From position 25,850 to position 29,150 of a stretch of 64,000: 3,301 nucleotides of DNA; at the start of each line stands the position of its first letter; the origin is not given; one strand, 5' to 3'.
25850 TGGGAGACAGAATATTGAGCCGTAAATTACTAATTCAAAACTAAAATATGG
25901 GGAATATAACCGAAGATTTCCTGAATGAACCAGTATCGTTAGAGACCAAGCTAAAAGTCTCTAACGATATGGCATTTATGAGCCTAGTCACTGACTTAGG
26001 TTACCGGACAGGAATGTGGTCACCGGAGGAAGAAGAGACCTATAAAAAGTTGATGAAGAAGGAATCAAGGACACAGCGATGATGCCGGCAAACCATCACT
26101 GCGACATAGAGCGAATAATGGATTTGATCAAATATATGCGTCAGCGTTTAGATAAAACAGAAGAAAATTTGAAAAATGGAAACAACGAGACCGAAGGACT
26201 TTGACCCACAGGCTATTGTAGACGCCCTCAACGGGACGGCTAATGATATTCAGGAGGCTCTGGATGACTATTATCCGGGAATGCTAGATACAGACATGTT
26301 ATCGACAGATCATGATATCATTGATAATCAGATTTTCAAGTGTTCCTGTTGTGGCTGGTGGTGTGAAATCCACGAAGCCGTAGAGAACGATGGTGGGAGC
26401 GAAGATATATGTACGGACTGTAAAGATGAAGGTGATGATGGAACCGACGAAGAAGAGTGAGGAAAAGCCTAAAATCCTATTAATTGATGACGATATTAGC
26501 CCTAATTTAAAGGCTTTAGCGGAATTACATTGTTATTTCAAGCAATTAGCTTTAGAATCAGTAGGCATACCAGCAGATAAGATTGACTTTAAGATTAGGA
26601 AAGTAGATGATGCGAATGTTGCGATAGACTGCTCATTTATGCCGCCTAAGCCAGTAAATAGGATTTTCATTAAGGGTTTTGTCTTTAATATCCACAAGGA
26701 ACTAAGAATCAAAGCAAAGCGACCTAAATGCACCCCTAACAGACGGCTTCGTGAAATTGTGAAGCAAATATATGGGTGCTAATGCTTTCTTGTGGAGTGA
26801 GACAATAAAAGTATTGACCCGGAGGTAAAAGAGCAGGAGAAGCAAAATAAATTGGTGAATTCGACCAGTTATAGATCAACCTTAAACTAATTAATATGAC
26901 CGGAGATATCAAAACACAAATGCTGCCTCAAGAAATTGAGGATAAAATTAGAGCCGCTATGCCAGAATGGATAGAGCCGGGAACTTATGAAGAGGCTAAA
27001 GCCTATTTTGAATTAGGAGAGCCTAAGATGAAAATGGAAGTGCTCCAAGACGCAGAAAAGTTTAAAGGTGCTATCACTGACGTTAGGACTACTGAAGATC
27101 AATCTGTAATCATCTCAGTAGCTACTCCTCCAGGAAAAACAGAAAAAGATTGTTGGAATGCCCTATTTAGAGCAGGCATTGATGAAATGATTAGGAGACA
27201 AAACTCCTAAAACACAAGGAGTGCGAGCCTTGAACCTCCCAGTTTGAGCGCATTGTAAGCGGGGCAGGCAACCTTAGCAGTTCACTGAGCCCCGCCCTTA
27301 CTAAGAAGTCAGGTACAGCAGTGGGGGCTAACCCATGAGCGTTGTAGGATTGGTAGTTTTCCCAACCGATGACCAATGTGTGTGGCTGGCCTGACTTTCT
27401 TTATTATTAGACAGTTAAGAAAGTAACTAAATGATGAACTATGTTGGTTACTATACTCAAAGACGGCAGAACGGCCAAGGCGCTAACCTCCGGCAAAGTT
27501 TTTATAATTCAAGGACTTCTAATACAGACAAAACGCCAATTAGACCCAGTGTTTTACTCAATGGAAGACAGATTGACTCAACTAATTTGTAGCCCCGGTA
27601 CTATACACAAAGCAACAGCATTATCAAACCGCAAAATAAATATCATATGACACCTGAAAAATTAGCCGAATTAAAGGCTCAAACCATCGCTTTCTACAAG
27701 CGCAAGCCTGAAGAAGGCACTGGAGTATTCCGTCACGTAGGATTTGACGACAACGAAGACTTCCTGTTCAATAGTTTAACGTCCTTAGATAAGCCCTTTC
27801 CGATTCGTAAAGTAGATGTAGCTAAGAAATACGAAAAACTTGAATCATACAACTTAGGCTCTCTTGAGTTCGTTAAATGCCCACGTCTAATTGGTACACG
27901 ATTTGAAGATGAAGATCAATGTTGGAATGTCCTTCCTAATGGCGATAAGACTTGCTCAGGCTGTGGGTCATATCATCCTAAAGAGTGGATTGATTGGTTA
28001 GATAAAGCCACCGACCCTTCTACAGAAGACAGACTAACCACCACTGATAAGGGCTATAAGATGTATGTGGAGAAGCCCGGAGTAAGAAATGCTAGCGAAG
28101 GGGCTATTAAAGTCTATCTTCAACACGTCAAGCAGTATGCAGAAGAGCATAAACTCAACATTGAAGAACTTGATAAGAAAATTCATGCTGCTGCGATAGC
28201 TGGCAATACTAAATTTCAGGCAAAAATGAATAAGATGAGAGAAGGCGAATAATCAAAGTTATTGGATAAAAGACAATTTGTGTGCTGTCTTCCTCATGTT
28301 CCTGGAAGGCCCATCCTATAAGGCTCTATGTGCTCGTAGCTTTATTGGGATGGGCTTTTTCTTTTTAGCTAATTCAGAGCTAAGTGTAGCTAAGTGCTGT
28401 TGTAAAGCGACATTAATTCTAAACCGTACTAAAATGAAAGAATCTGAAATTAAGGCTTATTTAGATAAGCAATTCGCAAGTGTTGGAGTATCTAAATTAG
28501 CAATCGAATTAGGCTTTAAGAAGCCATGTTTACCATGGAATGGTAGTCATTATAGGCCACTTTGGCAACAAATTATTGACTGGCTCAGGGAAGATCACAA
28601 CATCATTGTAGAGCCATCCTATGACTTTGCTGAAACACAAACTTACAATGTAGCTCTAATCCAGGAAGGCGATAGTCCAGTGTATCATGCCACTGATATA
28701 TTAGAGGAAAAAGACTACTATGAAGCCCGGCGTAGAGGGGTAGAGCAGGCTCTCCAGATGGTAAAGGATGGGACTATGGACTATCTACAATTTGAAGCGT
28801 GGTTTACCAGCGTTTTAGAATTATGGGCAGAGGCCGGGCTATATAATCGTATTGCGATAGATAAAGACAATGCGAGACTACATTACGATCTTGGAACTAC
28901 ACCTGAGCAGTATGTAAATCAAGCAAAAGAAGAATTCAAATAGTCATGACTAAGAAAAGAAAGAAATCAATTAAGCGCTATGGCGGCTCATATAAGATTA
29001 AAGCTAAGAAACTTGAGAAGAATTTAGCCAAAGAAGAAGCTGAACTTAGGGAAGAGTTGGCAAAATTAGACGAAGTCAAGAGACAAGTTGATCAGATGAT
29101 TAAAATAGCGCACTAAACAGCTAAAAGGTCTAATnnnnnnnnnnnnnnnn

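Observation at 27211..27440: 230 bp GC-rich ORF-free gap with nested hairpins, a possible structured RNA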

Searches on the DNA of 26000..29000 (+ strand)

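Call 9: search_dna_similar(query=window:26000-29000:+, collection=phages, mode=near, max_rows=30)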
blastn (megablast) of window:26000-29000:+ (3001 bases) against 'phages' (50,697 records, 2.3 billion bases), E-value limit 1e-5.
No match.

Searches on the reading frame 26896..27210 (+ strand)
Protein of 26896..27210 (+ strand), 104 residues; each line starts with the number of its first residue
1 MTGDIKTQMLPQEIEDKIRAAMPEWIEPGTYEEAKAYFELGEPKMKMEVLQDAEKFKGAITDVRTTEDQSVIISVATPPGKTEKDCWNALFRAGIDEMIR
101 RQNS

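Call 12: search_protein_families(library=pfam, proteins=[window:26896-27210:+], max_evalue=0.01)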
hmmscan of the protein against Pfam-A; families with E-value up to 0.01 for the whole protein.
window:26896-27210:+ (104 aa): 0 families

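Call 13: search_protein_families(library=phrogs, proteins=[window:26896-27210:+], max_evalue=0.001)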
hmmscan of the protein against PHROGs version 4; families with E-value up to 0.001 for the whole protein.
window:26896-27210:+ (104 aa): 0 families

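Call 19: find_related_loci(query=window:26896-27210:+, collection=viral_contigs, flank=3000)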
Query window:26896-27210:+ (104 aa) in viral_contigs; peptide patterns used: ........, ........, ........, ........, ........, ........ (x = any residue, [..] = any of these).
18 stretches matched a pattern, but none encodes a relative of the query by tblastn (E <= 1e-3).

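Call 35: find_homologous_proteins(query=window:26896-27210:+, max_evalue=0.01)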
Query window:26896-27210:+ (104 aa): 2 proteins with E <= 0.01 among 2 candidates.
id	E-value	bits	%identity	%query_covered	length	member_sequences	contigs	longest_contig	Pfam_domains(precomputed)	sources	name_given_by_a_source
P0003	9.3e-63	226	100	100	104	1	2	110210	-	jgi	jgi:hypothetical protein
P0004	1.4e-41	158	74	99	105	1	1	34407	-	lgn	-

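Call 72: search_protein_families(library=ncbifam, proteins=[window:26896-27207:+], max_evalue=0.1)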
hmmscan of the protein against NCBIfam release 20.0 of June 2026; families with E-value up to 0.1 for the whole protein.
window:26896-27207:+ (104 aa): 1 family
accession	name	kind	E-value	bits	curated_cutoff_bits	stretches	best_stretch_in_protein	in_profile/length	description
NF008864.0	PRK11895.1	equivalog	0.059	13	119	1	44-100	97-149/164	acetolactate synthase small subunit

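Call 78: predict_structure(alignment_id=A5)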
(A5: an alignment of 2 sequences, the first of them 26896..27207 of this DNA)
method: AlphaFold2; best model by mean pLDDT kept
length: 104 residues; sequences in the alignment: 2
mean_pLDDT: 71.9   pTM: 0.64
mean pLDDT of the five models: 71.9, 64.3, 55.0, 50.0, 44.7
residues with pLDDT >= 90: 0; 70-90: 67; 50-70: 29; < 50: 8
segments of 3 or more residues with pLDDT < 50: 53-59
pLDDT, mean of each block of 10 residues (from residue 1): 75 85 79 82 69 46 56 69 80 81 67
secondary structure, 60 per line:
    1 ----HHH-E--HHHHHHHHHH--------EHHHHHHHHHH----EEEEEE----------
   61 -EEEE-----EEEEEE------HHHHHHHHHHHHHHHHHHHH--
elements in order: H12-21 H31-40 E45-50 E62-65 E71-76 H83-102

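Call 80: fold_search(model_id=the predicted structure, library=pdb)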
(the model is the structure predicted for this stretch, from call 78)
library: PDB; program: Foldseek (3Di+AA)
matches with E <= 10: 172; with E <= 0.001: 0
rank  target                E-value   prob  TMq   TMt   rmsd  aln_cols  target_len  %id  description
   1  8iii                  5.1e-01  0.07  0.19  0.13   8.5        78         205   15  Complex form of MsmUdgX H109C mutant and uracil- obtained from uracil DNA (ttUtt) post its cleavage by MsmUdgX H109C (released 2023-06-21)
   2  7y9u_A                7.7e-01  0.08  0.23  0.08  13.6        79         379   15  Structure of the auxin exporter PIN1 in Arabidopsis thaliana in the NPA-bound state (released 2022-09-07)
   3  4b2b_B                9.4e-01  0.07  0.24  0.31  12.4        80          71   18  Structure of the factor Xa-like trypsin variant triple-Ala (TGPA) in complex with eglin C (released 2012-08-01)
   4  7wks_A                1.0e+00  0.08  0.23  0.08  14.2        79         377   15  Apo state of AtPIN3 (released 2022-08-10)
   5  5eiy_B                1.1e+00  0.08  0.22  0.05   6.0        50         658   18  Bacterial cellulose synthase bound to a substrate analogue (released 2016-03-09)
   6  8hbd_A                1.1e+00  0.07  0.26  0.15  13.8        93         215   22  Cryo-EM structure of IRL1620-bound ETBR-Gi complex (released 2023-03-22)
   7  8iin                  1.1e+00  0.03  0.14  0.10   8.5        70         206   16  Complex form of MsmUdgX H109K mutant and uracil- obtained from uracil DNA (ttUtt) post its cleavage by MsmUdgX H109K (released 2023-06-21)
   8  1sib_I                1.2e+00  0.07  0.25  0.34   5.2        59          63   24  REFINED CRYSTAL STRUCTURES OF SUBTILISIN NOVO IN COMPLEX WITH WILD-TYPE AND TWO MUTANT EGLINS. COMPARISON WITH OTHER S (released 1993-10-31)
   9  8j6l_A                1.4e+00  0.06  0.25  0.15  13.8        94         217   22  Cryo-EM structure of thehydroxycarboxylic acid receptor 2-Gi protein complex bound niacin (released 2024-04-03)
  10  9h2a_R                1.5e+00  0.06  0.28  0.18  10.3       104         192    7  AcMNPV complete basal cap (released 2025-06-04)
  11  7trs_A                1.5e+00  0.06  0.25  0.14  13.7        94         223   21  Human M4 muscarinic acetylcholine receptor complex with Gi1 and the endogenous agonist acetylcholine (released 2023-05-17)
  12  8zcj_B                1.5e+00  0.05  0.23  0.13  13.2        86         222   20  Cryo-EM structure of the pasireotide-bound SSTR5-Gi complex (released 2024-07-10)
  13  8iig                  1.6e+00  0.04  0.16  0.10   8.1        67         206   13  Complex form of MsmUdgX H109A mutant and uracil- obtained from uracil DNA (ttUtt) post its cleavage by UdgX H109A (released 2023-06-21)
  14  8vvg_B                1.7e+00  0.06  0.27  0.15  13.3        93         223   19  Kappa opioid receptor in complex with heterotrimerig Gi protein, bound to inverse agonist GB18 (released 2025-01-15)
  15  2sec_I                1.7e+00  0.06  0.23  0.31   5.3        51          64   25  STRUCTURAL COMPARISON OF TWO SERINE PROTEINASE-PROTEIN INHIBITOR COMPLEXES. EGLIN-C-SUBTILISIN CARLSBERG AND CI-2-SUBT (released 1988-09-07)
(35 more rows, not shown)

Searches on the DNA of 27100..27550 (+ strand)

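Call 5: search_rna_families(source=window, start=27100, end=27550, threshold=evalue, max_evalue=10, show_alignments=3)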
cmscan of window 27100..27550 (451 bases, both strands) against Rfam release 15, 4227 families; matches with E-value up to 10: 4.
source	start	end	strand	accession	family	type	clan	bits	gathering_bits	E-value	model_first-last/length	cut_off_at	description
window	27174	27230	+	RF01641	ceN53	Gene; snRNA; snoRNA; CD-box;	-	16.6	50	1.5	1-74/74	no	Caenorhabditis snoRNA ceN53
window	27124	27222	+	RF01202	sn2991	Gene; snRNA; snoRNA; CD-box;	-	15.4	60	6.7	1-98/98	no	Small nucleolar RNA sn2991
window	27420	27476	+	RF01686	Acido-1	Gene; sRNA;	-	15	50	2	1-64/64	no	Acido-1 RNA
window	27174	27230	+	RF00281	SNORD47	Gene; snRNA; snoRNA; CD-box;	-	15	50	7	1-77/77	no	Small nucleolar RNA SNORD47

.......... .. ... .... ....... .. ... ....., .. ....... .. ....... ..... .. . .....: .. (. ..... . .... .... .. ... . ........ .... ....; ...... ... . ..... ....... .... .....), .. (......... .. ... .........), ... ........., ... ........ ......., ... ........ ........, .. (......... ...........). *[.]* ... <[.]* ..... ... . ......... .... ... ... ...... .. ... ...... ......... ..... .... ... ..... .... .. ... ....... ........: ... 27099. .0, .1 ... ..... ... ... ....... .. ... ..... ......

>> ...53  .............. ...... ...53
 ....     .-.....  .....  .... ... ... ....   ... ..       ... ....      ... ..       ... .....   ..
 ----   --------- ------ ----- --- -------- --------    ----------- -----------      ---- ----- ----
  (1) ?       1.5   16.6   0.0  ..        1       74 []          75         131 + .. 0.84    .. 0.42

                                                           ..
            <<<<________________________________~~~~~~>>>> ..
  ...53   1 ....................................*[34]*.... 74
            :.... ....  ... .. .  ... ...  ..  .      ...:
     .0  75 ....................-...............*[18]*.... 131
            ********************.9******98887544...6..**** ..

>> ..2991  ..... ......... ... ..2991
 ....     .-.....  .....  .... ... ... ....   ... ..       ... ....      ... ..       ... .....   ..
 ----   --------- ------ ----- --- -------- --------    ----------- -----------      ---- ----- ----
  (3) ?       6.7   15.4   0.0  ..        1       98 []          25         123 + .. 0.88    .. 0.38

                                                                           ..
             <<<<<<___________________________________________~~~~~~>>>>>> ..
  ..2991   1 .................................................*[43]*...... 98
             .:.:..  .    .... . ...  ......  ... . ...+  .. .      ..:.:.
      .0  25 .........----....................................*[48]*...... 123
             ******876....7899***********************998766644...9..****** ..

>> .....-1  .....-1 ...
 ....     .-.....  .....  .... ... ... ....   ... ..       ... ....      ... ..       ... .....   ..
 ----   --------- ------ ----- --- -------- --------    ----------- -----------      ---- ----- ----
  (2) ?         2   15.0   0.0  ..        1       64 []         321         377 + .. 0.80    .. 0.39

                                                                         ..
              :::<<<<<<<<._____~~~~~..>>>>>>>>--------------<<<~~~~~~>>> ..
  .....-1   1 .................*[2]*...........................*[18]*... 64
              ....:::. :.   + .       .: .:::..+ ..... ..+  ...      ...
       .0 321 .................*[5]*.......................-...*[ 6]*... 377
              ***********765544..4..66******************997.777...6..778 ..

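Call 10: search_dna_similar(query=window:27190-27450:+, collection=phages, mode=distant, max_rows=40)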
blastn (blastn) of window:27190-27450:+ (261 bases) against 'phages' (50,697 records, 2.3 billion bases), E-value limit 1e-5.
No match.

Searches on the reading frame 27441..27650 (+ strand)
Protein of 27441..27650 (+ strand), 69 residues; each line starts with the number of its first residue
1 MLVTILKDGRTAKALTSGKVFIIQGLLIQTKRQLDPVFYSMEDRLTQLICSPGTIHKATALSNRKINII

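Call 12: search_protein_families(library=pfam, proteins=[window:27441-27650:+], max_evalue=0.01)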
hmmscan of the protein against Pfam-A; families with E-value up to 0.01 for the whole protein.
window:27441-27650:+ (69 aa): 0 families

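Call 13: search_protein_families(library=phrogs, proteins=[window:27441-27650:+], max_evalue=0.001)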
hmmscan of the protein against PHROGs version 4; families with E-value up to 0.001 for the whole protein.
window:27441-27650:+ (69 aa): 0 families

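Call 60: find_related_loci(query=A4, collection=viral_contigs, flank=3000)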
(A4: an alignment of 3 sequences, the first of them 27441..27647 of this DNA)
Query A4 (69 aa) in viral_contigs; peptide patterns used: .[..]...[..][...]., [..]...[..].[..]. (x = any residue, [..] = any of these).
93 stretches matched a pattern, but none encodes a relative of the query by tblastn (E <= 1e-3).

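Call 72: search_protein_families(library=ncbifam, proteins=[window:27441-27647:+], max_evalue=0.1)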
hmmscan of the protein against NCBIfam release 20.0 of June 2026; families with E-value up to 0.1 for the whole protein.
window:27441-27647:+ (69 aa): 0 families

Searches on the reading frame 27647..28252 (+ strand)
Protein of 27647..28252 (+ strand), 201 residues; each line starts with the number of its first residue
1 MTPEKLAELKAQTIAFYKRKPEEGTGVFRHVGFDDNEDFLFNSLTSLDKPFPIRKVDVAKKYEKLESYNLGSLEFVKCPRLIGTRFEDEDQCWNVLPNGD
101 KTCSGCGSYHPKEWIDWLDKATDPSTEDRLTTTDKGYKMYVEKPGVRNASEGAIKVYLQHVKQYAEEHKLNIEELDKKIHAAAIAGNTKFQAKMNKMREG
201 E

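Call 12: search_protein_families(library=pfam, proteins=[window:27647-28252:+], max_evalue=0.01)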
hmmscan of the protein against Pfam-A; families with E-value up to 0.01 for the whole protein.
window:27647-28252:+ (201 aa): 0 families

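Call 13: search_protein_families(library=phrogs, proteins=[window:27647-28252:+], max_evalue=0.001)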
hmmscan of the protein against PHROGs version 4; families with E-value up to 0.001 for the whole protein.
window:27647-28252:+ (201 aa): 0 families

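Call 18: find_related_loci(query=window:27647-28252:+, collection=viral_contigs, flank=3000)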
Query window:27647-28252:+ (201 aa) in viral_contigs; peptide patterns used: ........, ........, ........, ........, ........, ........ (x = any residue, [..] = any of these).
5 stretches matched a pattern, but none encodes a relative of the query by tblastn (E <= 1e-3).

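Call 22: find_homologous_proteins(query=window:27647-28252:+, max_evalue=0.001)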
Query window:27647-28252:+ (201 aa): 2 proteins with E <= 0.001 among 258 candidates.
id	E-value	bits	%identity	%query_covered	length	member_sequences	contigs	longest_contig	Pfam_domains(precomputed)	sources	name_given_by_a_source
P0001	1.5e-134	464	100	100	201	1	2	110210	-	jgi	jgi:hypothetical protein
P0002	1.6e-89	317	68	100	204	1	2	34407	-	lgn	-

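Call 23: find_encoding_contigs(protein=P0002, flank=6000, max_places=6)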
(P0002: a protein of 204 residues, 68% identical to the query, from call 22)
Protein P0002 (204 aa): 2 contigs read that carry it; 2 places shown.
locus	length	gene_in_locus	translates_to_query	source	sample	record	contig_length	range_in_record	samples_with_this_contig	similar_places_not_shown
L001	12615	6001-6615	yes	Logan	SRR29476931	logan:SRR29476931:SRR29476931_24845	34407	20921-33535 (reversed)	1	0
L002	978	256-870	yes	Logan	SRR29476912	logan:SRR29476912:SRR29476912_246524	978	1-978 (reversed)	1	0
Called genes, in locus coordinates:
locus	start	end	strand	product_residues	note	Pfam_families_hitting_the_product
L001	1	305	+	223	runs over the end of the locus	-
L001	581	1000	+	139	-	-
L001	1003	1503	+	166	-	PF25109:HAD_PNKP, PF10307:HAD_SAK_1 (weak)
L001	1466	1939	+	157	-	-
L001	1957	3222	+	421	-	-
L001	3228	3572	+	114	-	-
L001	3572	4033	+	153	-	-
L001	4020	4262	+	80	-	-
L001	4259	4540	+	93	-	-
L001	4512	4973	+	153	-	-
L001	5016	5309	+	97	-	-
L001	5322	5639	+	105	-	-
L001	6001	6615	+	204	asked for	-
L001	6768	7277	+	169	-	-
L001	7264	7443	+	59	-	-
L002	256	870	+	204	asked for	-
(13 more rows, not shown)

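Call 24: find_encoding_contigs(protein=P0001, flank=3000, max_places=6)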
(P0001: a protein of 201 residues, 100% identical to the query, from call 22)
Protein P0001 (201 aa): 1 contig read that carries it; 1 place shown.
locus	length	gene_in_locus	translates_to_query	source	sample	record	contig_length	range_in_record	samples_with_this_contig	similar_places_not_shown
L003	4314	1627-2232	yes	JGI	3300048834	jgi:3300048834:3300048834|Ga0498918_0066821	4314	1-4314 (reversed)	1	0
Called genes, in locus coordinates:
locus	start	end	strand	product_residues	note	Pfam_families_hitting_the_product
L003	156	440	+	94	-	-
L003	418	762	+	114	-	-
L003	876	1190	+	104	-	-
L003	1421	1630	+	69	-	-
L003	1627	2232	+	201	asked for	-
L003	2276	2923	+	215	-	-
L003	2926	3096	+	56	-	-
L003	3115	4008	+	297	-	PF01734:Patatin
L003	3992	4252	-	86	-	-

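Call 72: search_protein_families(library=ncbifam, proteins=[window:27647-28249:+], max_evalue=0.1)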
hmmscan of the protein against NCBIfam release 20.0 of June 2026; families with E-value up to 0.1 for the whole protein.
window:27647-28249:+ (201 aa): 0 families
